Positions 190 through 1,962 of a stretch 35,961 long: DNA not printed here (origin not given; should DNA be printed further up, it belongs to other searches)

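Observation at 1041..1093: GC-rich hairpin repeat inserted in frame inside methionyl-tRNA synthetase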

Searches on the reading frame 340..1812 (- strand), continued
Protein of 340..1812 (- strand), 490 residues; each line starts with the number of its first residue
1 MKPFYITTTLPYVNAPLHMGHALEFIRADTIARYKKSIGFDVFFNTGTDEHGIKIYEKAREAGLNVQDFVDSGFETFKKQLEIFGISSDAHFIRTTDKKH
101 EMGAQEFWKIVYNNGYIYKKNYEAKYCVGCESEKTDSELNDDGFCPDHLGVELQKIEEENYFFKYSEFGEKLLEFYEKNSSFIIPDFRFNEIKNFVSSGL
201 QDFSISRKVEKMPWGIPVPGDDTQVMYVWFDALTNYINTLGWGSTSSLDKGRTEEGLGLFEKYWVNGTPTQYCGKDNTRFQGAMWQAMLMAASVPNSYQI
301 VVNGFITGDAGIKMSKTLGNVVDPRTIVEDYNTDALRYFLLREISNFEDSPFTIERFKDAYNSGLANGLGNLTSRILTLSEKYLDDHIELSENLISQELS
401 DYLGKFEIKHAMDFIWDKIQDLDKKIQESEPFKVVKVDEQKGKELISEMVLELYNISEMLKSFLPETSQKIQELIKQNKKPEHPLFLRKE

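Call 50: search_solved_structures(query=P0001, max_evalue=1e-20, show_alignments=2)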
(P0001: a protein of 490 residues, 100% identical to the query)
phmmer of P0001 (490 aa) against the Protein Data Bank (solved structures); distinct sequences matched with E-value up to 1e-20: 32.
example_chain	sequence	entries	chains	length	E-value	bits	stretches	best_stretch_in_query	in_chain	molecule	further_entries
2csx_A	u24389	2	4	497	7.2e-93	315.1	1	1-476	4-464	Methionyl-tRNA synthetase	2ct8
4dlp_A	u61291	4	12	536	1.4e-89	304.3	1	3-388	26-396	Aminoacyl-tRNA synthetase, class I:Aminoacyl-tRNA synthetase, class Ia:Methionyl-tRNA synt | Methionine--tRNA ligase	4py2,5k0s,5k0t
1a8h_A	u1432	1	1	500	1.6e-84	287.6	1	2-471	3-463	METHIONYL-TRNA SYNTHETASE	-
3vu8_A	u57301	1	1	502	1.6e-84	287.6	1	2-471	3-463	Methionine--tRNA ligase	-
1woy_A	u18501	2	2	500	5.7e-84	285.8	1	2-471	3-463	Methionyl-tRNA synthetase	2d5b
2d54_A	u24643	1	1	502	2.9e-83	283.4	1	2-471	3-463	Methionyl-tRNA synthetase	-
6ax8_A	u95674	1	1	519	3.4e-80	273.3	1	1-477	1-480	Methionine-tRNA ligase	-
5xet_C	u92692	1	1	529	3.7e-80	273.2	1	1-477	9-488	Methionine--tRNA ligase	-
5xgq_B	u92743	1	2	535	3.8e-80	273.1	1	1-477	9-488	Methionine-tRNA ligase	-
7wpi_A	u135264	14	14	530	1.1e-79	271.7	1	3-478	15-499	Methionine--tRNA ligase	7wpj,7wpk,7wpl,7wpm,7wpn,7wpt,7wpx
4qrd_A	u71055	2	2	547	1.2e-79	271.5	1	3-478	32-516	Methionyl-tRNA synthetase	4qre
2x1l_A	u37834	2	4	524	7.1e-78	265.7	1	2-477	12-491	METHIONYL-TRNA SYNTHETASE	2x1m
9shc_A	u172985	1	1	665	1.6e-77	264.5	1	2-471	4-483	Methionine--tRNA ligase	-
3kfl_A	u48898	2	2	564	2e-71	244.4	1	2-473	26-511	Methionyl-tRNA synthetase | Putative methionyl-tRNA synthetase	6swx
5nfh_A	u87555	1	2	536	4.9e-68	233.2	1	2-471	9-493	Methionyl-tRNA synthetase, putative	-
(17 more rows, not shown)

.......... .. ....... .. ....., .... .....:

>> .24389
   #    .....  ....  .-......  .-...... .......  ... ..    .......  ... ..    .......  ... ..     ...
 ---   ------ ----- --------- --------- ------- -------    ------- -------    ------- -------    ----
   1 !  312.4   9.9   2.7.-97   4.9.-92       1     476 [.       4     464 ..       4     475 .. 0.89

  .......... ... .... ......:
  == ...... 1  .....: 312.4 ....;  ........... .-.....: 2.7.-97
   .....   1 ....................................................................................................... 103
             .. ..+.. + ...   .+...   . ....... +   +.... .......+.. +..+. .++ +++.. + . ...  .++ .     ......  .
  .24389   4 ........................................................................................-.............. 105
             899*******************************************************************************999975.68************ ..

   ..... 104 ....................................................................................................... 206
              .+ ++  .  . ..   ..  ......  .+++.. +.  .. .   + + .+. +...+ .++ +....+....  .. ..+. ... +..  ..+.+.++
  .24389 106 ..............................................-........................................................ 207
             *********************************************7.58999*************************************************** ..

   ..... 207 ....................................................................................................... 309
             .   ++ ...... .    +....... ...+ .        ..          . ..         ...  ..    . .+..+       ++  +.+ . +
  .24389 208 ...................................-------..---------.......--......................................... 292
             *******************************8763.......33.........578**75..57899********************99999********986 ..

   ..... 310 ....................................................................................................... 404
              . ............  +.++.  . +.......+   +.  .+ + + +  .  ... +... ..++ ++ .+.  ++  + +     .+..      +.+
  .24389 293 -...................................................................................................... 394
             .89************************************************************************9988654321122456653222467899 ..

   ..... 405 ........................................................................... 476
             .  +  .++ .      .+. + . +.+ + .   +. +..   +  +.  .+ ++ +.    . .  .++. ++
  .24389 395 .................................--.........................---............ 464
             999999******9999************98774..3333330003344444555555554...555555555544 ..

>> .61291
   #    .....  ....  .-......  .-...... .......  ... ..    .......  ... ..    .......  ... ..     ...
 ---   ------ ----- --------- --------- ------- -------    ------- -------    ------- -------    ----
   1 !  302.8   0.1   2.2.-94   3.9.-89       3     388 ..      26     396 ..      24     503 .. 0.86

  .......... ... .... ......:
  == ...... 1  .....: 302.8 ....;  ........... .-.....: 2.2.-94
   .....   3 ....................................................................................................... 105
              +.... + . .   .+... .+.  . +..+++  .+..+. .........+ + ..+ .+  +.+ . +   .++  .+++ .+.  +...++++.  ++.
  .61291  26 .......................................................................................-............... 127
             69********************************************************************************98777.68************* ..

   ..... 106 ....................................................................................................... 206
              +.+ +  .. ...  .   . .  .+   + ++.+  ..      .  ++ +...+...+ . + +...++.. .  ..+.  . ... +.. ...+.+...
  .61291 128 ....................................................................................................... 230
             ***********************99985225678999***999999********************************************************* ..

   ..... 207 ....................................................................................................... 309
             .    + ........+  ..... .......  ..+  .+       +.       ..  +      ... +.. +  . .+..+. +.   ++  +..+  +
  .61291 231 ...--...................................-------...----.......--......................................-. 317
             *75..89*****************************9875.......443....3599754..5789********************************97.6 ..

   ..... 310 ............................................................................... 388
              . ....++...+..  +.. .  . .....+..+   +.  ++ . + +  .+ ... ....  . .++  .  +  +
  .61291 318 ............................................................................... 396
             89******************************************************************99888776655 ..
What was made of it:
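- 340..1812 (-): metG (methionyl-tRNA synthetase, 490 aa), the host gene. PDB MetRS 2csx at E = 7e-93 in call 50.
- The loop is naturally variable among MetRS (call 50).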

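Call 57: predict_structure(alignment_id=A3)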
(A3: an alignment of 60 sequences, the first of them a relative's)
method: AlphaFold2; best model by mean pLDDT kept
length: 490 residues; sequences in the alignment: 60
mean_pLDDT: 81.3   pTM: 0.82
mean pLDDT of the five models: 81.3, 79.7, 79.5, 78.6, 77.1
residues with pLDDT >= 90: 163; 70-90: 244; 50-70: 58; < 50: 25
segments of 3 or more residues with pLDDT < 50: 245-253, 306-318
pLDDT, mean of each block of 10 residues (from residue 1): 74 68 83 88 79 81 90 84 82 81 88 94 73 67 77 79 94 93 82 88 87 85 81 78 52 58 77 63 87 86 51 43 80 91 64 83 94 96 80 74 84 95 95 93 94 94 94 93 88
secondary structure, 60 per line:
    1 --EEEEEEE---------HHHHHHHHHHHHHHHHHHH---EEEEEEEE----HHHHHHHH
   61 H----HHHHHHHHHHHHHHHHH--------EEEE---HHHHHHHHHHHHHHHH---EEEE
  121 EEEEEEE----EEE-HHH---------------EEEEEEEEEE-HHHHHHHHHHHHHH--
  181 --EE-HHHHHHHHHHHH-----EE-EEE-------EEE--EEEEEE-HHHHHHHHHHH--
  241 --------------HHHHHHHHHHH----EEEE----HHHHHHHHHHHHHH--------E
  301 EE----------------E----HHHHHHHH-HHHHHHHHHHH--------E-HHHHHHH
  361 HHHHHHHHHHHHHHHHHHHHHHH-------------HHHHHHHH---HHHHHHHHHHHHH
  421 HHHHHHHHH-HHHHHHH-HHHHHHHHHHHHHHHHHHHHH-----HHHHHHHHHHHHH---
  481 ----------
elements in order: E3-9 H19-37 E41-48 H53-61 H66-82 E91-94 H98-113 E117-127 E132-134 E154-163 H165-178 H186-197 E206-208 E216-218 E221-226 H228-238 H255-265 E270-273 H278-291 E300-302 H324-331 H333-343 H354-383 H397-404 H408-429 H431-437 H439-459 H465-477
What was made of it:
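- On Rickettsia palindromic elements: Predicted disordered loop (call 57).
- AF2 pLDDT is below 50 at residues 245-253, a coil between H228-238 and H255-265, in a model with mean pLDDT 81 (call 57). The predicted loop is disordered (call 57).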

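Call 60: find_encoding_contigs(protein=P0025, flank=10000, max_places=1)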
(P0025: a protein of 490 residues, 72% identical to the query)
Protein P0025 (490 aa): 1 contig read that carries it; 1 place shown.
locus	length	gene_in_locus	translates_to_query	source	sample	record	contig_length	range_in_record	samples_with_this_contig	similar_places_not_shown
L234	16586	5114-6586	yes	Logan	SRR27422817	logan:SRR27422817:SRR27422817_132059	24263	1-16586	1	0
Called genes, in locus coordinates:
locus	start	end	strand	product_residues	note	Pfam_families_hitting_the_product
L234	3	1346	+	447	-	?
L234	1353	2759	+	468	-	PF28494:GlyRS_ins_1 (faint), PF00587:tRNA-synt_2b, PF03129:HGTP_anticodon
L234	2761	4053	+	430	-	PF00675:Peptidase_M16, PF05193:Peptidase_M16_C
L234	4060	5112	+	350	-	PF01594:AI-2E_transport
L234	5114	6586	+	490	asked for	PF00133:tRNA-synt_1, PF01406:tRNA-synt_1e (weak), PF09334:tRNA-synt_1g, PF00133:tRNA-synt_1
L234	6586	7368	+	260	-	PF01026:TatD_DNase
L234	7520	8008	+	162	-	PF01250:Ribosomal_S6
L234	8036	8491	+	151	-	PF00436:SSB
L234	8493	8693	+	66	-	PF01084:Ribosomal_S18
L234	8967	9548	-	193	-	PF08207:EFP_N, PF01132:EFP (weak), PF09285:Elong-fact-P_C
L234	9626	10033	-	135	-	-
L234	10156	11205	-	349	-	PF00154:RecA_N, PF08423:Rad51, PF06745:ATPase (weak), PF01637:ATPase_2 (weak), PF21096:RecA_C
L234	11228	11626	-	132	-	PF09136:Glucodextran_B (weak)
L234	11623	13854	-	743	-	PF17854:FtsK_alpha, PF01580:FtsK_SpoIIIE, PF09397:FtsK_gamma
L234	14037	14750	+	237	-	PF08220:HTH_DeoR (weak)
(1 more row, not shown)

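Call 61: find_encoding_contigs(protein=P0063, flank=10000, max_places=1)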
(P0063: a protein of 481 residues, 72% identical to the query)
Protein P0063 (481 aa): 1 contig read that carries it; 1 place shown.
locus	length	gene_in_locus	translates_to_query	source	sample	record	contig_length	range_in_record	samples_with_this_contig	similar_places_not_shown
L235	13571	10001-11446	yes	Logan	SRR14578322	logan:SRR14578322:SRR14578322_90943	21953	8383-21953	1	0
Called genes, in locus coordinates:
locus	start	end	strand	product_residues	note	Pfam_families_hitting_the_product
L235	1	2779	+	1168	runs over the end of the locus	PF00133:tRNA-synt_1, PF00300:His_Phos_1, PF00133:tRNA-synt_1, PF09334:tRNA-synt_1g, PF08264:Anticodon_1, PF19302:DUF5915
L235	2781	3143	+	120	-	-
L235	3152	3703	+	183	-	PF00561:Abhydrolase_1 (faint), PF06821:Ser_hydrolase, PF12697:Abhydrolase_6 (weak)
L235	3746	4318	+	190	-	PF11967:RecO_N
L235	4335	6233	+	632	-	-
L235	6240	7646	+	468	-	PF28494:GlyRS_ins_1 (faint), PF00587:tRNA-synt_2b, PF03129:HGTP_anticodon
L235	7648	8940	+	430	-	PF00675:Peptidase_M16, PF05193:Peptidase_M16_C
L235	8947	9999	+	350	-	PF01594:AI-2E_transport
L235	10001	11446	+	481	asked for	PF00133:tRNA-synt_1, PF01406:tRNA-synt_1e (weak), PF09334:tRNA-synt_1g, PF00133:tRNA-synt_1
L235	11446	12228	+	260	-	PF01026:TatD_DNase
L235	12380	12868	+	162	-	PF01250:Ribosomal_S6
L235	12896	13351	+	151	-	PF00436:SSB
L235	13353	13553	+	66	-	PF01084:Ribosomal_S18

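Call 62: find_encoding_contigs(protein=P0010, flank=10000, max_places=1)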
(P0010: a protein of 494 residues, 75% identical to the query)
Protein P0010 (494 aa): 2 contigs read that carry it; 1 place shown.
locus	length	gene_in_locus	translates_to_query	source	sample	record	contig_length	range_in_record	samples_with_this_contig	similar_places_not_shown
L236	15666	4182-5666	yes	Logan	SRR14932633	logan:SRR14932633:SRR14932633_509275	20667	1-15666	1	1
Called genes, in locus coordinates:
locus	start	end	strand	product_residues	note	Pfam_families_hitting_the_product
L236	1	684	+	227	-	?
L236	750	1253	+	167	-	PF14300:DMP19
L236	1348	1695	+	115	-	PF04480:DUF559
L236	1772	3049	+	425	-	PF00675:Peptidase_M16, PF05193:Peptidase_M16_C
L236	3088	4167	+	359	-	PF01594:AI-2E_transport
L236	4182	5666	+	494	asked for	PF00133:tRNA-synt_1, PF01406:tRNA-synt_1e, PF09334:tRNA-synt_1g, PF00133:tRNA-synt_1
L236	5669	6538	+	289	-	PF01026:TatD_DNase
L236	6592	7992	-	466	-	PF18127:NAMPT_N, PF04095:NAPRTase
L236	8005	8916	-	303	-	PF00293:NUDIX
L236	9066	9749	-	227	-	PF00293:NUDIX (weak), PF19368:WHD_AraR, PF21906:WHD_NrtR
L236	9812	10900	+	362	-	PF00438:S-AdoMet_synt_N, PF02772:S-AdoMet_synt_M, PF02773:S-AdoMet_synt_C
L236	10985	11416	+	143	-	PF00892:EamA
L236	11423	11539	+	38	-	-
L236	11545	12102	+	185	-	PF00856:SET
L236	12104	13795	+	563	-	PF00512:HisKA, PF02518:HATPase_c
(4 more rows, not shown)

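Call 63: find_encoding_contigs(protein=P0035, flank=10000, max_places=1)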
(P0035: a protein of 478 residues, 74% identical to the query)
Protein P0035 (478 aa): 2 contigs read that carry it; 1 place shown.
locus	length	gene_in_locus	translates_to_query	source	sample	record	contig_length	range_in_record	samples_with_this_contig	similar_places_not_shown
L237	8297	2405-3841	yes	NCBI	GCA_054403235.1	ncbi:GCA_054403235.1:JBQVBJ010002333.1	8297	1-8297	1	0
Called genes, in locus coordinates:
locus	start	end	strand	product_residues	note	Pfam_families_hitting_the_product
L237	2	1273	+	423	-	?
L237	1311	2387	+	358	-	PF01594:AI-2E_transport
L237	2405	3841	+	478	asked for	PF00133:tRNA-synt_1, PF01406:tRNA-synt_1e, PF09334:tRNA-synt_1g, PF00133:tRNA-synt_1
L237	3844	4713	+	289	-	PF01026:TatD_DNase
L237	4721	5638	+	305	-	PF00892:EamA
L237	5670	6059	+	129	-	-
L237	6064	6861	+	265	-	-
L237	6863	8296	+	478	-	?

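Call 75: find_encoding_contigs(protein=P0049, flank=3000, max_places=1)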
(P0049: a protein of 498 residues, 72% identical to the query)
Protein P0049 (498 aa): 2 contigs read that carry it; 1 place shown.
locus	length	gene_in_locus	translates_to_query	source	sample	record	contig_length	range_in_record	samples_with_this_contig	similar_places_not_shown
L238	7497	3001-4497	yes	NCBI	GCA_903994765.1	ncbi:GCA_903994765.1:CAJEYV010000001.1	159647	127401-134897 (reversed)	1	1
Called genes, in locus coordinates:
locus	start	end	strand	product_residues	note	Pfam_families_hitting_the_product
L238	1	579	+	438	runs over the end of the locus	PF00587:tRNA-synt_2b, PF03129:HGTP_anticodon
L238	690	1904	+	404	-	PF00675:Peptidase_M16, PF05193:Peptidase_M16_C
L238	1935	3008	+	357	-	PF01594:AI-2E_transport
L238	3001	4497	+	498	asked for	PF00133:tRNA-synt_1, PF01406:tRNA-synt_1e, PF09334:tRNA-synt_1g, PF00133:tRNA-synt_1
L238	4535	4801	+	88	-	-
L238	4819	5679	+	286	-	PF01026:TatD_DNase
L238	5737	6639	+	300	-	PF09924:LPG_synthase_C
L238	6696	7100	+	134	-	PF02675:AdoMet_dc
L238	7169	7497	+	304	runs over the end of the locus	PF00892:EamA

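Call 76: find_encoding_contigs(protein=P0097, flank=3000, max_places=1)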
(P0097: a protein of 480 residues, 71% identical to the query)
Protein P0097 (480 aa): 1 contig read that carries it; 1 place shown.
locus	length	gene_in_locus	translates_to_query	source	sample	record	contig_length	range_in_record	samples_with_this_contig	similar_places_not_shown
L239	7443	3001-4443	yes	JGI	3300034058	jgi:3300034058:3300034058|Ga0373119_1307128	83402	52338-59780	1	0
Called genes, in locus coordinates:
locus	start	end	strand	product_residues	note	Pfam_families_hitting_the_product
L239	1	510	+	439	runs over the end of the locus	PF00587:tRNA-synt_2b, PF03129:HGTP_anticodon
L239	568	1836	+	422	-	PF00675:Peptidase_M16, PF05193:Peptidase_M16_C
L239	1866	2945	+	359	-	PF01594:AI-2E_transport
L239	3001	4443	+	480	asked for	PF00133:tRNA-synt_1, PF01406:tRNA-synt_1e, PF09334:tRNA-synt_1g, PF00133:tRNA-synt_1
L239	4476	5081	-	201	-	-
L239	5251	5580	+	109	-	-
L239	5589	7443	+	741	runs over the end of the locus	-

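Call 77: find_encoding_contigs(protein=P0117, flank=3000, max_places=1)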
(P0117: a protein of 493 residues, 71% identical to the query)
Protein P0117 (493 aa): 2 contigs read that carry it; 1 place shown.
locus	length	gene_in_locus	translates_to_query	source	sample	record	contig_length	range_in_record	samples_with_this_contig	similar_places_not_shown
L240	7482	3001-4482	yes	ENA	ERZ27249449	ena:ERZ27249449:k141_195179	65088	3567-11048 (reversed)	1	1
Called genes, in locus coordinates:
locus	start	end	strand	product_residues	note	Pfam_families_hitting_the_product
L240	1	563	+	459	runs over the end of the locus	PF28494:GlyRS_ins_1 (faint), PF00587:tRNA-synt_2b, PF03129:HGTP_anticodon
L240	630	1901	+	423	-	PF00675:Peptidase_M16, PF05193:Peptidase_M16_C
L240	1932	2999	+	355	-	PF01594:AI-2E_transport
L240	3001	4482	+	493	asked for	PF00133:tRNA-synt_1, PF01406:tRNA-synt_1e, PF09334:tRNA-synt_1g, PF00133:tRNA-synt_1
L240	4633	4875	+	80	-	-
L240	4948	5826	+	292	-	PF01026:TatD_DNase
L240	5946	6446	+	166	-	PF01250:Ribosomal_S6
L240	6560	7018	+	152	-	PF00436:SSB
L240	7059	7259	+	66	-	PF01084:Ribosomal_S18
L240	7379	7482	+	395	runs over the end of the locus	PF14610:Psg1 (weak), PF01471:PG_binding_1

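Call 78: find_encoding_contigs(protein=P0039, flank=3000, max_places=1)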
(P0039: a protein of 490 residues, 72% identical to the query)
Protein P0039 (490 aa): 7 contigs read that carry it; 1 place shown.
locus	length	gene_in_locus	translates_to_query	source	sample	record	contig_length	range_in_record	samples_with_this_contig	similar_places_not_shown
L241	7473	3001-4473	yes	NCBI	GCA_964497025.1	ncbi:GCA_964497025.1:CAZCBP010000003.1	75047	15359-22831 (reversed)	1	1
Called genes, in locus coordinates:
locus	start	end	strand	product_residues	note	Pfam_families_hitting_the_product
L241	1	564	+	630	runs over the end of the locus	-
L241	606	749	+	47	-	-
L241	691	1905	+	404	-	PF00675:Peptidase_M16, PF05193:Peptidase_M16_C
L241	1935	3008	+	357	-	PF01594:AI-2E_transport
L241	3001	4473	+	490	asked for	PF00133:tRNA-synt_1, PF01406:tRNA-synt_1e, PF09334:tRNA-synt_1g, PF00133:tRNA-synt_1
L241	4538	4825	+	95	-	-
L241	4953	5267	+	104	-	-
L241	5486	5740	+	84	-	-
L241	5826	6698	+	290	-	PF01026:TatD_DNase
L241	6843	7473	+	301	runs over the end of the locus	PF09924:LPG_synthase_C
